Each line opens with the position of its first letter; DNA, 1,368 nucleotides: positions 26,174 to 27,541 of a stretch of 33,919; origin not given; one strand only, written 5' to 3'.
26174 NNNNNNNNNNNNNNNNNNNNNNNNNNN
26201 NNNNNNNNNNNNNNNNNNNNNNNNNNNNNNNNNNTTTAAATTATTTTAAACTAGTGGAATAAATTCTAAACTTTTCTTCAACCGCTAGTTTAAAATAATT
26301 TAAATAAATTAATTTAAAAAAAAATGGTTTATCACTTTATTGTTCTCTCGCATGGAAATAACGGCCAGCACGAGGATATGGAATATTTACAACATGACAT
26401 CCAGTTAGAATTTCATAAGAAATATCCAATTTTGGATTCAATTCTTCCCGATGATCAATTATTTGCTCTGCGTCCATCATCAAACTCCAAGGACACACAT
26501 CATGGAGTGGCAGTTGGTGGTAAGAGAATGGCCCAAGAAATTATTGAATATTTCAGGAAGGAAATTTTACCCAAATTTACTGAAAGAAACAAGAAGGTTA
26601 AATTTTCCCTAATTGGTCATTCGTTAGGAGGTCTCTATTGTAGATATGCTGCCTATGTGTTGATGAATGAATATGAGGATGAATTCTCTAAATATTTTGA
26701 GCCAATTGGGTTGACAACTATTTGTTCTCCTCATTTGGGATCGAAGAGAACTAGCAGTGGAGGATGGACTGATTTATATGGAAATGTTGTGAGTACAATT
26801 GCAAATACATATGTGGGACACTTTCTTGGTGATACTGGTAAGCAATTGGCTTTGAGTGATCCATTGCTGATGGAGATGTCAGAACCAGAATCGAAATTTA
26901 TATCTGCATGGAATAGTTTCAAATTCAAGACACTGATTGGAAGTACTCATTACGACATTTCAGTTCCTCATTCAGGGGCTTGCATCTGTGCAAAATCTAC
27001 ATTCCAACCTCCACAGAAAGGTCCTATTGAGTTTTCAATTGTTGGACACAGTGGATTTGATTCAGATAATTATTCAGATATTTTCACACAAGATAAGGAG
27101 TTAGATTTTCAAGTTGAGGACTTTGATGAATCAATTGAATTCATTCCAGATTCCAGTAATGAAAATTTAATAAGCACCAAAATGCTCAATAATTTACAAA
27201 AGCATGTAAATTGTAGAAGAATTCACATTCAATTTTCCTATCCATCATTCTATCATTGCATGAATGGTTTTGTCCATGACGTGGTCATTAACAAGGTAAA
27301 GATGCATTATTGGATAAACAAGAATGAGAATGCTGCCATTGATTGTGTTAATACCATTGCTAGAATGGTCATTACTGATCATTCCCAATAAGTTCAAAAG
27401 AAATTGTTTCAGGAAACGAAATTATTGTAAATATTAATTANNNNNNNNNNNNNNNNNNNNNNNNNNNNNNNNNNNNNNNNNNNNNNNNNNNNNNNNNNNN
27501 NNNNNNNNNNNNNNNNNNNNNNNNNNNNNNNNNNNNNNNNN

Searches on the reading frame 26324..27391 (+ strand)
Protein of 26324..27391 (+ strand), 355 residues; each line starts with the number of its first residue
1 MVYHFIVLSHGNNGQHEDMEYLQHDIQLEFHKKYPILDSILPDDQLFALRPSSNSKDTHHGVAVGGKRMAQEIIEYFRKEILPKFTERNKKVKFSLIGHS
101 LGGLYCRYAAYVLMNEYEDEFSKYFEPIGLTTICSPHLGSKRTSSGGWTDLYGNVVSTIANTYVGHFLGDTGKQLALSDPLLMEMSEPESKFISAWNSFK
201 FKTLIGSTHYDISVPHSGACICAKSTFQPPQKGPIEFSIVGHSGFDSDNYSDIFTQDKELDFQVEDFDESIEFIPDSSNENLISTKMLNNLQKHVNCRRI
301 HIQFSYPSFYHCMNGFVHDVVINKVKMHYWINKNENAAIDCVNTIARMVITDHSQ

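Call 30: search_protein_families(library=pfam, max_evalue=0.01, proteins=[window:26324-27388:+])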
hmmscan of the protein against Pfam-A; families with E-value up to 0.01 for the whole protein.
window:26324-27388:+ (355 aa): 3 families
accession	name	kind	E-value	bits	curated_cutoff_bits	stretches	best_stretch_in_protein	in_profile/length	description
PF05057.20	DUF676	-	9.2e-30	104.2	20.3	1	4-215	6-209/217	Putative serine esterase (DUF676)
PF01764.32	Lipase_3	-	7.8e-06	26.3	22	1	57-142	29-109/140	Lipase (class 3)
PF07819.20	PGAP1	-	0.00065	19.9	24.3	1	7-162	8-154/233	PGAP1-like alpha/beta domain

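Call 32: find_encoding_contigs(protein=window:26324-27391:+, flank=10000, max_places=10)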
Protein window:26324-27391:+ (355 aa): no gene with exactly this product is on record in the collection.
